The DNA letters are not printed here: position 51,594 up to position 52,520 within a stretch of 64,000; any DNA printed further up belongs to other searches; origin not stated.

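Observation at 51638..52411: PaaX-like regulator gene bracketed by two identical perfect palindromes in the middle of the pilus operon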

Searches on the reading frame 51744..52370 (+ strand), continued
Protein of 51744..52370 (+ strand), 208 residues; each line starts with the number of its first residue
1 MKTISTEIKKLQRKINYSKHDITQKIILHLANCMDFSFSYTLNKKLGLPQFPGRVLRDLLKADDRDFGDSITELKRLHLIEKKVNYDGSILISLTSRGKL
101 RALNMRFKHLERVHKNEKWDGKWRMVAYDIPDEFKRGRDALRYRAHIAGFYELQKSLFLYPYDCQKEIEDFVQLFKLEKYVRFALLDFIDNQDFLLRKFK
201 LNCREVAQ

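Call 39: search_protein_families(library=pfam, proteins=[L135:2596-3777:+, L135:4661-5350:+, L135:5386-6852:-, L157:11-3319:+, L157:4608-5366:+, L157:5397-7637:+, L160:1586-3697:+, L175:2012-3727:+, L175:4416-6068:+, L105:4705-6951:+], max_evalue=0.001)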
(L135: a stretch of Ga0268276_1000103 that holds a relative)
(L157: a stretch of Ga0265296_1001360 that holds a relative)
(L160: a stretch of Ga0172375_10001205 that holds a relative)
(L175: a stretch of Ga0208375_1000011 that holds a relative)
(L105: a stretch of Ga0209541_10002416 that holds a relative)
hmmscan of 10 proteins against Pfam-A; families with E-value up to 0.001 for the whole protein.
L135:2596-3777:+ (393 aa): 2 families
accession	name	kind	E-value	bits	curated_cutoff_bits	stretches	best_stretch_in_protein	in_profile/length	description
PF02769.27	AIRS_C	-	2.7e-12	47.6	23.1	1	217-378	1-151/156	AIR synthase related protein, C-terminal domain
PF00586.29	AIRS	-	2e-07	31.8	24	1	83-204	15-112/112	AIR synthase related protein, N-terminal domain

L135:4661-5350:+ (229 aa): 2 families
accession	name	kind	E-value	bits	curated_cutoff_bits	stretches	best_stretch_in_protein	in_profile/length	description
PF12705.13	PDDEXK_1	-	5.8e-06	26.9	22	1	87-206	124-247/247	PD-(D/E)XK nuclease superfamily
PF01930.23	Cas_Cas4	-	0.00077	20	22.7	0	77-206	47-159/160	Domain of unknown function DUF83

L135:5386-6852:- (488 aa): 1 family
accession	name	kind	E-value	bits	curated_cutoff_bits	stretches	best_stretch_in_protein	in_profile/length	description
PF08308.17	PEGA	-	3.2e-05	24.2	20.8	1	98-132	30-64/71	PEGA domain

L157:11-3319:+ (1102 aa): 5 families
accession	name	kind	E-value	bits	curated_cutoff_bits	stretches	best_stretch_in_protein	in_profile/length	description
PF04998.22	RNA_pol_Rpb1_5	-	2.1e-57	195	28.5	1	679-1004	1-257/267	RNA polymerase Rpb1, domain 5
PF04997.17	RNA_pol_Rpb1_1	-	4.7e-45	154.7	39.7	1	12-269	86-312/312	RNA polymerase Rpb1, domain 1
PF00623.25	RNA_pol_Rpb1_2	-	2.8e-37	129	25.3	2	322-412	75-165/166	RNA polymerase Rpb1, domain 2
PF04983.23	RNA_pol_Rpb1_3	-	2.3e-20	73.6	28.9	1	416-572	1-162/162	RNA polymerase Rpb1, domain 3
PF05000.22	RNA_pol_Rpb1_4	-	1.5e-05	25.3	24.8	1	614-671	29-101/107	RNA polymerase Rpb1, domain 4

L157:4608-5366:+ (252 aa): 0 families

L157:5397-7637:+ (746 aa): 5 families
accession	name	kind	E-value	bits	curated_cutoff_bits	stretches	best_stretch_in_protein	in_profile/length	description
PF01580.24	FtsK_SpoIIIE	-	2.5e-57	194.3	24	1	354-545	2-221/221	FtsK/SpoIIIE family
PF17854.6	FtsK_alpha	-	1.9e-31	108.7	22.9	1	249-346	1-101/101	FtsK alpha domain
PF09397.16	FtsK_gamma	-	7.8e-28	96.4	30.6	1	658-717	2-61/63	Ftsk gamma domain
PF13491.11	FtsK_4TM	-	2.3e-07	31.1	23.1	1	64-178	46-166/171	4TM region of DNA translocase FtsK/SpoIIIE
PF01935.23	DUF87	-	9.3e-06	26.3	23.2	1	379-513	10-103/220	Helicase HerA, central domain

L160:1586-3697:+ (703 aa): 8 families
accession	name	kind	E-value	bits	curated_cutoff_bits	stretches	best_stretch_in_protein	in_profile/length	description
PF00009.33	GTP_EFTU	-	5.2e-65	219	26.5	1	21-292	2-188/188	Elongation factor Tu GTP binding domain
PF03764.24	EFG_IV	-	2e-46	157.2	24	1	489-608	1-121/121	Elongation factor G, domain IV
PF14492.12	EFG_III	-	2.5e-31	108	27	1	414-487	1-74/75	Elongation Factor G, domain III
PF00679.30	EFG_C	-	5.2e-29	100.6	27.9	1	611-696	2-88/89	Elongation factor G C-terminus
PF22042.2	EF-G_D2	-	3.2e-16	59.6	27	1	319-402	1-83/84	Elongation factor G domain 2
PF03144.31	GTP_EFTU_D2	-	2e-15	57.4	30.3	1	334-401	1-73/73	Elongation factor Tu domain 2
PF16658.11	RF3_C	-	2.1e-07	31.2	40.1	1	422-504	14-96/132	Class II release factor RF3, C-terminal domain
PF01926.29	MMR_HSR1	-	8.5e-05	23.1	21.9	1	68-148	27-113/113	50S ribosome-binding GTPase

L175:2012-3727:+ (571 aa): 1 family
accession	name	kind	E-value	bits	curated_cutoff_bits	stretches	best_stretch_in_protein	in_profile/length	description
PF23477.1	zf_Tbcl_2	-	7.8e-05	22.7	27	1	539-568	6-35/37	Probable treble clef zinc finger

L175:4416-6068:+ (550 aa): 0 families

L105:4705-6951:+ (748 aa): 6 families
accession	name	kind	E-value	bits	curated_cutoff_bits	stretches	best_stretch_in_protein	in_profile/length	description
PF01580.24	FtsK_SpoIIIE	-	6.9e-58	196.1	24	1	351-542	2-221/221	FtsK/SpoIIIE family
PF17854.6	FtsK_alpha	-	2.6e-31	108.2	22.9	1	246-343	1-101/101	FtsK alpha domain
PF09397.16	FtsK_gamma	-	1.1e-27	95.9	30.6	1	654-713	2-61/63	Ftsk gamma domain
PF13491.11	FtsK_4TM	-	2.3e-11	44.1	23.1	1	55-175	45-166/171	4TM region of DNA translocase FtsK/SpoIIIE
PF01935.23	DUF87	-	4.3e-06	27.4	23.2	1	377-514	11-110/220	Helicase HerA, central domain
PF00270.35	DEAD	-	0.00079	19.6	26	0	381-522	8-145/167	DEAD/DEAH box helicase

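Call 40: fold_search(model_id=the predicted structure, library=pdb)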
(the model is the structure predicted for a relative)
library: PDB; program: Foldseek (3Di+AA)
matches with E <= 10: 1101; with E <= 0.001: 1
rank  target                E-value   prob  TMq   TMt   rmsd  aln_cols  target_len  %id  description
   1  8a39_AP1              2.6e-04  1.00  0.38  0.28   8.2       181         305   15  Crystal Structure of PaaX from Escherichia coli W (released 2023-07-05)
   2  3cta                  2.2e-03  1.00  0.32  0.35   7.0       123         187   15  Crystal structure of riboflavin kinase from Thermoplasma acidophilum (released 2008-04-29)
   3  5trd_B                8.5e-03  1.00  0.32  0.31   5.6       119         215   18  Structure of RbkR (Riboflavin Kinase) from Thermoplasma acidophilum determined in complex with CTP and its cognate DNA (released 2016-11-23)
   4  5trd_A                8.5e-03  0.99  0.32  0.30   7.7       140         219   15  Structure of RbkR (Riboflavin Kinase) from Thermoplasma acidophilum determined in complex with CTP and its cognate DNA (released 2016-11-23)
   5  3kfw                  1.1e-02  0.99  0.33  0.29   8.3       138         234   20  Uncharacterized protein Rv0674 from Mycobacterium tuberculosis (released 2009-12-01)
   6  1z91                  1.4e-02  0.99  0.30  0.42  11.9       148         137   18  x-ray crystal structure of apo-OhrRC15S in reduced form: MarR family protein (released 2005-10-25)
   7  7wze_Y                2.4e-02  0.99  0.33  0.42  14.6       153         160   16  Structure of Transcriptional regulator from Bacillus subtilis (strain 168) (released 2022-04-20)
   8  3l09_B                2.6e-02  0.91  0.30  0.26   9.5       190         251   10  Crystal structure of Putative transcriptional regulator (JANN_22DEC04_CONTIG27_REVISED_GENE3569) from Jannaschia sp. C (released 2010-01-12)
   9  5yi1                  3.0e-02  1.00  0.34  0.51   7.7       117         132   16  Structure of Lactococcus lactis ZitR, C30AH42A mutant in apo form (released 2017-12-06)
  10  5gpy_A                3.1e-02  0.51  0.22  0.26  18.7       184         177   13  Crystal structure of the human TFIIE complex (released 2016-11-02)
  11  9gm7_D                3.5e-02  0.90  0.29  0.22  11.9       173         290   12  MukBEF in a nucleotide-bound state with open neck gate (monomer) (released 2025-03-26)
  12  3l09_A                3.5e-02  0.87  0.30  0.26   9.3       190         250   10  Crystal structure of Putative transcriptional regulator (JANN_22DEC04_CONTIG27_REVISED_GENE3569) from Jannaschia sp. C (released 2010-01-12)
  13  4hqe_B                3.9e-02  1.00  0.33  0.58   3.3        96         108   23  The crystal structure of QsrR-DNA complex (released 2013-03-06)
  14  4g9y                  4.4e-02  0.91  0.30  0.42  12.9       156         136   17  Crystal Structure of the PcaV transcriptional regulator from Streptomyces coelicolor (released 2013-06-05)
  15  8zde_C                4.7e-02  0.97  0.33  0.47  14.8       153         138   18  Crystal structure of HsmR with DNA bound (released 2025-11-05)
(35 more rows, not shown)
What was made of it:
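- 51744..52370 (+): Gene for a 208-aa mini-PaaX protein: N-terminal helix, winged helix-turn-helix, and Cas2-like PaaX_M domain, with no C-terminal ligand domain. Best PDB fold match is E. coli PaaX 8a39 (call 40).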

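Call 48: find_encoding_contigs(protein=P0112, flank=3000, max_places=1)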
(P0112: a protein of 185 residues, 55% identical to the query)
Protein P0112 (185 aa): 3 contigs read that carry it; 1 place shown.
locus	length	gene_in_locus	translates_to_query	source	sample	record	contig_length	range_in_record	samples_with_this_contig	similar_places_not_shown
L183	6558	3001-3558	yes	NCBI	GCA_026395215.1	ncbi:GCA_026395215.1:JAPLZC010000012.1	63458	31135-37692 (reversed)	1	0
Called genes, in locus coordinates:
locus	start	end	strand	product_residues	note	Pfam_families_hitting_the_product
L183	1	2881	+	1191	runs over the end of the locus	PF04997:RNA_pol_Rpb1_1, PF00623:RNA_pol_Rpb1_2, PF04983:RNA_pol_Rpb1_3, PF04998:RNA_pol_Rpb1_5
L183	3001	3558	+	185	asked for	PF20803:PaaX_M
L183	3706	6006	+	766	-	PF17854:FtsK_alpha, PF01580:FtsK_SpoIIIE, PF09397:FtsK_gamma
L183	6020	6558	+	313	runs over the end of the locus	-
